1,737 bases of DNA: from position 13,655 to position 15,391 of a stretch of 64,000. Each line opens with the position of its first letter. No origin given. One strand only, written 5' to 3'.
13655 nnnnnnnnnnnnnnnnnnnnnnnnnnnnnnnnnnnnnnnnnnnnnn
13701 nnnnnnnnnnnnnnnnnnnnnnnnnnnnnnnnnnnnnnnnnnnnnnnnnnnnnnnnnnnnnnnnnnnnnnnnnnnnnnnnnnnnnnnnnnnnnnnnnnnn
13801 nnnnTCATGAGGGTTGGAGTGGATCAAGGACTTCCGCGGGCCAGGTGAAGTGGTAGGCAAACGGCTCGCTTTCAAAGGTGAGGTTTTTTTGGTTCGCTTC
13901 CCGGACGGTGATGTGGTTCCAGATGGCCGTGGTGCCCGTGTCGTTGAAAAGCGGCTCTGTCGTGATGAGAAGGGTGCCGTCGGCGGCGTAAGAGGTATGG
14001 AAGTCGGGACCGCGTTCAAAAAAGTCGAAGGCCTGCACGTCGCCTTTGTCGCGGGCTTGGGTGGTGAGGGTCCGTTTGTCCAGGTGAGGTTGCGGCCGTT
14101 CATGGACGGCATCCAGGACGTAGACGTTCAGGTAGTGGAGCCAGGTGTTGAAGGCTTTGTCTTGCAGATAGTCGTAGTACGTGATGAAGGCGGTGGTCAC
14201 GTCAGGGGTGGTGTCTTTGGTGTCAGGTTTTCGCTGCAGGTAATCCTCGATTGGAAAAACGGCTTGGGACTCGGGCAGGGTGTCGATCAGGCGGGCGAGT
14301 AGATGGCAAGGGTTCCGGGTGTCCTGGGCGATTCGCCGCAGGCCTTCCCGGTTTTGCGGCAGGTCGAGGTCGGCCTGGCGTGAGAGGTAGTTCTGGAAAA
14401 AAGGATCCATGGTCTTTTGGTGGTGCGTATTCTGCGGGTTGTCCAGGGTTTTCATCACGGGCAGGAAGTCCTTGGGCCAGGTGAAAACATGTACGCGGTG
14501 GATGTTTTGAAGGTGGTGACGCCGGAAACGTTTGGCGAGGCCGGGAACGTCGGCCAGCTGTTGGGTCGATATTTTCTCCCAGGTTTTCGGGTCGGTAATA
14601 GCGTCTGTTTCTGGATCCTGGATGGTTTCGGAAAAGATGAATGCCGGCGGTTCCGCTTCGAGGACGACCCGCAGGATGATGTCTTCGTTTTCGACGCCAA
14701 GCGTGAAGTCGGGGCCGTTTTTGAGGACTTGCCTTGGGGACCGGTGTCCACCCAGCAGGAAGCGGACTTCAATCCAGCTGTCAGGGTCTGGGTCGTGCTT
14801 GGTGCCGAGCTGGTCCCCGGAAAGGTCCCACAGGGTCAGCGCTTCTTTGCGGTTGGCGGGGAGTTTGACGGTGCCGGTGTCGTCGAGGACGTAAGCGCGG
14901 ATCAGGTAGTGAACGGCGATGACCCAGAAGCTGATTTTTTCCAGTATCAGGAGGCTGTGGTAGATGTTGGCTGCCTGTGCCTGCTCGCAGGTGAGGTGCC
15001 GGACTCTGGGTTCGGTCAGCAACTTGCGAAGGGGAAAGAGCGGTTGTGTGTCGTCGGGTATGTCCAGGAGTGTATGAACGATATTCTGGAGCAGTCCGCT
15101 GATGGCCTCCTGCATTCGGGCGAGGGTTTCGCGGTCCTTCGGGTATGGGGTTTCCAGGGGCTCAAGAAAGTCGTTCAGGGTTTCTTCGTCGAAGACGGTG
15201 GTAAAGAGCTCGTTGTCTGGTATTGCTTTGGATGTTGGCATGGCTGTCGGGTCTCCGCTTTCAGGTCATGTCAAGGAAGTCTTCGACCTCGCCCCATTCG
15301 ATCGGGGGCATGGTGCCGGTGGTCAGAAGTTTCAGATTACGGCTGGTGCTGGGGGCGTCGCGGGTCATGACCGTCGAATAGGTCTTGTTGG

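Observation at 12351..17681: Integrase-led operon of ORFan proteins, including two tandem, translationally coupled ~480-aa paralogs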

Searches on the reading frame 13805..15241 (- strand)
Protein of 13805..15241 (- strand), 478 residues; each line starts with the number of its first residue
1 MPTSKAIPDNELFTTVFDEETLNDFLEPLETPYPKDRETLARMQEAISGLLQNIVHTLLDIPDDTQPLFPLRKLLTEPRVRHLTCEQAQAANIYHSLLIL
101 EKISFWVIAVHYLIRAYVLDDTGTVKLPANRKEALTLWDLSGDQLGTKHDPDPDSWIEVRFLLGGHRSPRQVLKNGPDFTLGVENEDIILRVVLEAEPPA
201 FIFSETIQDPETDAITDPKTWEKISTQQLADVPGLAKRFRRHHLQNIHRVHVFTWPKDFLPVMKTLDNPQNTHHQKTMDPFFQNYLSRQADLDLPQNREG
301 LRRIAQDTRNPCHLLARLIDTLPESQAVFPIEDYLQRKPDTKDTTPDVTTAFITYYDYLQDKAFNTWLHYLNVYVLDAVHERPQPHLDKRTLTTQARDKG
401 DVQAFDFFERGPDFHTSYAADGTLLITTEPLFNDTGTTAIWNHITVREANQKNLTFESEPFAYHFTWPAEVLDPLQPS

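Call 3: search_protein_families(library=pfam, proteins=[window:13805-15241:-], max_evalue=0.1)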
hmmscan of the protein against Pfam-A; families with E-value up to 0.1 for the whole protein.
window:13805-15241:- (478 aa): 0 families

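Call 8: search_protein_families(library=ncbifam, proteins=[window:13805-15241:-], max_evalue=0.1)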
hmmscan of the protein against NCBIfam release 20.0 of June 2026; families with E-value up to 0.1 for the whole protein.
window:13805-15241:- (478 aa): 0 families

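Call 9: search_protein_families(library=phrogs, proteins=[window:13805-15241:-], max_evalue=0.1)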
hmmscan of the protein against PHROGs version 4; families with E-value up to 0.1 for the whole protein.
window:13805-15241:- (478 aa): 1 family
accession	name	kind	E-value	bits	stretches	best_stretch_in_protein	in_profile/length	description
phrog_21119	-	unknown function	0.088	14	0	273-308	11-44/60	-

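Call 10: search_protein_families(library=padloc, proteins=[window:13805-15241:-], max_evalue=0.1)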
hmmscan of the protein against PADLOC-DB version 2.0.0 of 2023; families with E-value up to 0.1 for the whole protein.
window:13805-15241:- (478 aa): 0 families

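Call 11: find_homologous_proteins(query=window:13805-15241:-, max_evalue=0.001)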
Query window:13805-15241:- (478 aa): 13 proteins with E <= 0.001 among 8000 candidates.
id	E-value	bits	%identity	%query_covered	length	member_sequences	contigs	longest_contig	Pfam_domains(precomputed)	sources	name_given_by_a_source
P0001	0.0e+0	1104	100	100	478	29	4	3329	-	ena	-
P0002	1.8e-193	662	63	98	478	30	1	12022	-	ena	-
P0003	6.3e-190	650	62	98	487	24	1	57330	-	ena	-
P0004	4.0e-187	641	60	98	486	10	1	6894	-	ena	-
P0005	1.1e-183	630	59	98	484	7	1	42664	-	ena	-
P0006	1.2e-183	630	59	99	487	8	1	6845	-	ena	-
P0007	3.2e-182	625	58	98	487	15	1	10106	-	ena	-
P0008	3.3e-181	622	59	98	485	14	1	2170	-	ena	-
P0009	4.0e-174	598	59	98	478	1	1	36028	-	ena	-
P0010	6.5e-172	591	77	73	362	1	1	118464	-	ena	-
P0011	7.5e-163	561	54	98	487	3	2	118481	-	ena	-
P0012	2.2e-123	431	54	79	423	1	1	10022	-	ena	-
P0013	3.8e-104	367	58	59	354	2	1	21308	-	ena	-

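Call 12: find_encoding_contigs(protein=P0011, flank=10000, max_places=4)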
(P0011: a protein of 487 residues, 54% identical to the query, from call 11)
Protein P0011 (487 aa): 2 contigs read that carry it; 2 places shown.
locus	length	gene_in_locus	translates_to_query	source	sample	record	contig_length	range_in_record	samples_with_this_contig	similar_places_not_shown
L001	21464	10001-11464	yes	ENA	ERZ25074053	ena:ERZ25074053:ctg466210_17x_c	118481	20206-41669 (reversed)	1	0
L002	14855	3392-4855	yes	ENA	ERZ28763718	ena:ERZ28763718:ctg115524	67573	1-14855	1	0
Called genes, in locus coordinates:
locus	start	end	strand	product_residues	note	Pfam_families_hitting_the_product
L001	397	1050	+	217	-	PF01656:CbiA, PF09140:MipZ (weak), PF13614:AAA_31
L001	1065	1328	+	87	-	-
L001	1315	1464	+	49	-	-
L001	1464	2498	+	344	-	PF23639:DUF7146 (faint), PF13362:Toprim_3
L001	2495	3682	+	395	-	PF13481:AAA_25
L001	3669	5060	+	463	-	-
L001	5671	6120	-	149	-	-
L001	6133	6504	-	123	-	-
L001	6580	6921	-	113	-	-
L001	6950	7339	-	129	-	PF17273:DUF5338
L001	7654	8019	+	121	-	-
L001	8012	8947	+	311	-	PF12834:Phage_int_SAM_2, PF12835:Integrase_1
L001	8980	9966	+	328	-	-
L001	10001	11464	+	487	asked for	-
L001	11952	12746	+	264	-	-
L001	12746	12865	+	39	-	-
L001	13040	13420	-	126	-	-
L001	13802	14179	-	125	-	-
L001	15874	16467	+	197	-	-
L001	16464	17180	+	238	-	-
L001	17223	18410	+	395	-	PF00665:rve, PF13683:rve_3 (faint), PF22483:Mu-transpos_C_2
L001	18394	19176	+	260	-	PF01695:IstB_IS21, PF00308:Bac_DnaA, PF06745:ATPase (faint), PF00004:AAA (weak)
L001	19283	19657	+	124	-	PF00239:Resolvase, PF02796:HTH_7 (weak), PF13384:HTH_23 (weak), PF13551:HTH_29 (weak)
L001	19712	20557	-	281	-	PF02182:SAD_SRA, PF13391:HNH_2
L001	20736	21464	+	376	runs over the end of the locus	PF14072:DndB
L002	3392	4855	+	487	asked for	-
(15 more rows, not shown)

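Call 13: find_encoding_contigs(protein=P0003, flank=10000, max_places=4)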
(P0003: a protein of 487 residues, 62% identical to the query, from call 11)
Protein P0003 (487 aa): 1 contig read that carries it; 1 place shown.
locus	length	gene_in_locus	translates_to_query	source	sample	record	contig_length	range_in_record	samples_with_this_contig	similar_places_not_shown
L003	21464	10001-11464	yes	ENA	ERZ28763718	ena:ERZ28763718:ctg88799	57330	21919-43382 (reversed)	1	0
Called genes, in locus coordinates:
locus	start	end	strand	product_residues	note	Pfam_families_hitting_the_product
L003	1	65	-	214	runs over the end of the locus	PF01656:CbiA, PF07015:VirC1 (weak), PF09140:MipZ (weak), PF10609:ParA (weak), PF13614:AAA_31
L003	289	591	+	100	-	-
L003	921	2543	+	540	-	-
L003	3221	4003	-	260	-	PF01695:IstB_IS21, PF00308:Bac_DnaA, PF13481:AAA_25 (faint), PF13173:AAA_14 (weak), PF00004:AAA (weak)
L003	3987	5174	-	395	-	PF00665:rve, PF22483:Mu-transpos_C_2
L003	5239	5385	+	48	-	-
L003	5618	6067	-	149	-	-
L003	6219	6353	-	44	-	-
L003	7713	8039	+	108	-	-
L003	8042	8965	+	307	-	PF12834:Phage_int_SAM_2, PF12835:Integrase_1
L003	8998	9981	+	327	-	-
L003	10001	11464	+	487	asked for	-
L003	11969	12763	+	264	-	-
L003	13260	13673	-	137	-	-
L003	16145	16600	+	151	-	-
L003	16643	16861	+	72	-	-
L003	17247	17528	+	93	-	PF01909:NTP_transf_2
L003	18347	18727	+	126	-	PF12834:Phage_int_SAM_2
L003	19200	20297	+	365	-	PF12323:HTH_OrfB_IS605 (weak), PF01385:OrfB_IS605, PF07282:Cas12f1-like_TNB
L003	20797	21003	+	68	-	-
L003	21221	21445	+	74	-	-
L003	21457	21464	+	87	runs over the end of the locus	-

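Call 19: find_related_loci(query=A1, collection=genome_contigs, flank=10000)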
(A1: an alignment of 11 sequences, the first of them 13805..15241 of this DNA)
Query A1 (478 aa) in genome_contigs; peptide patterns used: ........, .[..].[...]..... (x = any residue, [..] = any of these).
89 stretches matched a pattern; 1 encode a relative of the query (tblastn E <= 1e-3); 1 distinct loci.
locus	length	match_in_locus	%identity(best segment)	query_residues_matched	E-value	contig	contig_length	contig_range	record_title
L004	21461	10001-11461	62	6-477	0e+0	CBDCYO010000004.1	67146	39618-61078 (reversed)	MAG: Dehalococcoidia bacterium isolate 63611516-fa43-4063-b574-94f25a32ee57 genome assembly, contig: chromosome_1, whole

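Call 24: predict_structure(alignment_id=A1)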
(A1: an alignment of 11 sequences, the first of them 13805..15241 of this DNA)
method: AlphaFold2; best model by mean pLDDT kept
length: 478 residues; sequences in the alignment: 11
mean_pLDDT: 54.0   pTM: 0.37
mean pLDDT of the five models: 54.0, 52.1, 41.5, 40.8, 40.0
residues with pLDDT >= 90: 0; 70-90: 103; 50-70: 160; < 50: 215
segments of 3 or more residues with pLDDT < 50: 1-32, 78-80, 140-168, 197-215, 222-248, 258-305, 307-355, 473-478
pLDDT, mean of each block of 10 residues (from residue 1): 29 27 33 56 59 69 61 55 61 65 62 61 69 67 42 32 44 69 68 56 42 49 47 47 46 55 38 31 33 34 44 40 31 31 37 49 67 72 73 79 73 80 81 63 73 75 74 42
secondary structure, 60 per line:
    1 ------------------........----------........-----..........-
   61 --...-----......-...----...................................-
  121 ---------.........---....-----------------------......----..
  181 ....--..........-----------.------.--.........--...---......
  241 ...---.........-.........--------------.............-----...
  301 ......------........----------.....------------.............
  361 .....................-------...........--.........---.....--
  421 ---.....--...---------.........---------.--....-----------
elements in order: H19-26 H37-44 H50-59 H71-76 H85-119 H131-138 H142-145 H169-174 E179-184 E187-196 H218-226 H235-243 E247-255 H257-265 H280-292 H298-306 H313-320 H331-335 H348-381 H389-399 H402-410 E414-418 E424-428 E431-433 E443-445 H446-451 E464-467

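Call 27: search_protein_representatives(alignment_id=A1)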
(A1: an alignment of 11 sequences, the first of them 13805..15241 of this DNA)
Query: 11 sequences, 487 profile positions. Proteins with E-value up to 0.001 (for the whole library): 9; up to 1e-10: 5; up to 1e-30: 4. The best 9 are listed.
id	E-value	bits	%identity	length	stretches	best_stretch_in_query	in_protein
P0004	1.7e-291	983.4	-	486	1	1-487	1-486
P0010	3.3e-149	514.2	-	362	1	3-283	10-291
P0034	2.9e-67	243.9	-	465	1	7-486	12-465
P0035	7.7e-43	163.4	-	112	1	1-94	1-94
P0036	4.4e-28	114.7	-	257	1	224-486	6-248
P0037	7.7e-10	54.6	-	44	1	1-44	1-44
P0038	5.0e-07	45.3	-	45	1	423-459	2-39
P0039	5.3e-06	41.9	-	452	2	61-453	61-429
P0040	4.2e-05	38.9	-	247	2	160-253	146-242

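Call 31: find_encoding_contigs(protein=P0034, flank=10000, max_places=3)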
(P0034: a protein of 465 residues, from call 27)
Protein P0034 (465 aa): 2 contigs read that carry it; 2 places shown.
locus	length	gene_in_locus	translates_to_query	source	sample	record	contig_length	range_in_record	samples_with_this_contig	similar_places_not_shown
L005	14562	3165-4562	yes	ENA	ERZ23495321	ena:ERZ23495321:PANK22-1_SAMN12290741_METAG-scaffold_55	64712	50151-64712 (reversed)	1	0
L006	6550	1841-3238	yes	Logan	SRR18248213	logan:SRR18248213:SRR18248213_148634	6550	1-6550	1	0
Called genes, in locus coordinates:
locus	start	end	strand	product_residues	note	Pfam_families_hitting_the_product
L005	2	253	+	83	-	?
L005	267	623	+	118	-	PF00717:Peptidase_S24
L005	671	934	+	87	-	-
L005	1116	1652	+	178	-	-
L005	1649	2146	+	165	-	-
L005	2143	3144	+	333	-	-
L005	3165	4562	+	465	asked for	-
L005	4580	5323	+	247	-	-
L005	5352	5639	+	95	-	-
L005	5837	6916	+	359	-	-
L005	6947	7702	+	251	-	PF08843:AbiEii (faint)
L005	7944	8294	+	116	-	-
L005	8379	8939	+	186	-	-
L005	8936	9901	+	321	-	-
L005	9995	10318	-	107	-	-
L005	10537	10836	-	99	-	PF09827:CRISPR_Cas2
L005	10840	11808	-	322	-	PF01867:Cas_Cas1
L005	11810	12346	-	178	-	PF01930:Cas_Cas4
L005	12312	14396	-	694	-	PF00270:DEAD, PF04851:ResIII (weak)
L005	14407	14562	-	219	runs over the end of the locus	-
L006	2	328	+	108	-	?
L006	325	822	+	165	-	-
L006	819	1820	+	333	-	-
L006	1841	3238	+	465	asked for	-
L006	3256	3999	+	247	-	-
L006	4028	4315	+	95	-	-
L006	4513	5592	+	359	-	-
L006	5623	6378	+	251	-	PF08843:AbiEii (faint)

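Call 32: find_encoding_contigs(protein=P0039, flank=10000, max_places=3)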
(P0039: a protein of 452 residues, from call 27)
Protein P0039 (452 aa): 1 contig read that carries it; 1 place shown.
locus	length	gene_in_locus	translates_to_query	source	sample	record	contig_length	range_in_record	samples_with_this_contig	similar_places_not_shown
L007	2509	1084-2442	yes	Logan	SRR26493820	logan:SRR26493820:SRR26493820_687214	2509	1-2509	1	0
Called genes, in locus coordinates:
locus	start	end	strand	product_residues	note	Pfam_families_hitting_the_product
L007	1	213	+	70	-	?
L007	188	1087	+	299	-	-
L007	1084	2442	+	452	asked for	-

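Call 34: search_solved_structures(query=A1, max_evalue=10)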
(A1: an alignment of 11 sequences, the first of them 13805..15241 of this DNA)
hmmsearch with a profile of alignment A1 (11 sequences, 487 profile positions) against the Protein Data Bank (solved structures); distinct sequences matched with E-value up to 10: 0.

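Call 36: fold_search(model_id=the predicted structure, library=pdb)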
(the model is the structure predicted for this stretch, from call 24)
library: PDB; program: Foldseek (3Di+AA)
matches with E <= 10: 22; with E <= 0.001: 0
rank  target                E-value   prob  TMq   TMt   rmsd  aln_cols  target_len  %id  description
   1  7mwr_A                1.5e+00  0.04  0.08  0.14  22.0       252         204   14  Structure of De Novo designed beta sheet heterodimer LHD101A53/B4 (released 2022-01-19)
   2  7r5p_F                6.2e+00  0.02  0.05  0.11  11.9        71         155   11  Strep-tag FtrA-P19 from Rubrivivax gelatinosus in complex with copper and iron (released 2022-05-18)
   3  9dd2                  6.2e+00  0.01  0.08  0.13  20.6       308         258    9  Crystal Structure of Designed allosteric facilitated dissociation switch AS5 (released 2025-08-20)
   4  8ikj                  6.5e+00  0.02  0.07  0.07  17.6       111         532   14  Cryo-EM structure of the inactive CD97 (released 2024-02-14)
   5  9eut_A                6.5e+00  0.02  0.10  0.07  20.1       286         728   10  Cryo-EM structure of the full-length Pseudomonas aeruginosa bacteriophytochrome in its Pr state (released 2024-09-04)
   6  2fm8_A                6.8e+00  0.02  0.05  0.13  15.8       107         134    7  Crystal Structure of the Salmonella Secretion Chaperone InvB in Complex with SipA (released 2006-03-21)
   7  5kpe_MODEL_1_A        7.1e+00  0.03  0.08  0.19  12.1       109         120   18  Solution NMR Structure of Denovo Beta Sheet Design Protein, Northeast Structural Genomics Consortium (NESG) Ta (released 2016-09-21)
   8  4khb_G                7.1e+00  0.02  0.04  0.14  18.6        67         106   16  Structure of the Spt16D Pob3N heterodimer (released 2013-05-29)
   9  9jfj_C                7.5e+00  0.03  0.10  0.18  16.2       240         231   11  Crystal structure of the cytoplasmic domain of ZraS in ADP-bound form (released 2025-03-26)
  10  9ybq_K                7.9e+00  0.10  0.08  0.11   6.2        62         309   18  Vibrio cholerae protein FrhA peptid-binding domain and adjacent split domain (S1127-F1439) in complex with peptide AGY (released 2025-12-03)
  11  9dd4_A                7.9e+00  0.03  0.08  0.20  15.4       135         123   11  Crystal Structure of Designed facilitated dissociation target LHD101An1: LHD101A with an N-terminal extension (released 2025-08-20)
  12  6bhw_H                8.3e+00  0.06  0.07  0.24   6.8        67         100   16  B. subtilis SsbA (released 2018-12-19)
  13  9dd0_B                8.3e+00  0.02  0.08  0.19  15.0       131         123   12  Designed allosteric facilitated dissociation switch AS1 in complex state TH with methylated lysines, crystal #2 (released 2025-08-20)
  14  8yl8_C                8.7e+00  0.01  0.08  0.15  21.5       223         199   11  Crystal structure of the de novo designed protein 200 AA in the crystal form 2 (released 2024-10-16)
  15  7fw5                  9.1e+00  0.02  0.05  0.13   9.4        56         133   14  Crystal Structure of human FABP4 with active site mutated to that of FABP3 in complex with palmitate (released 2023-06-14)
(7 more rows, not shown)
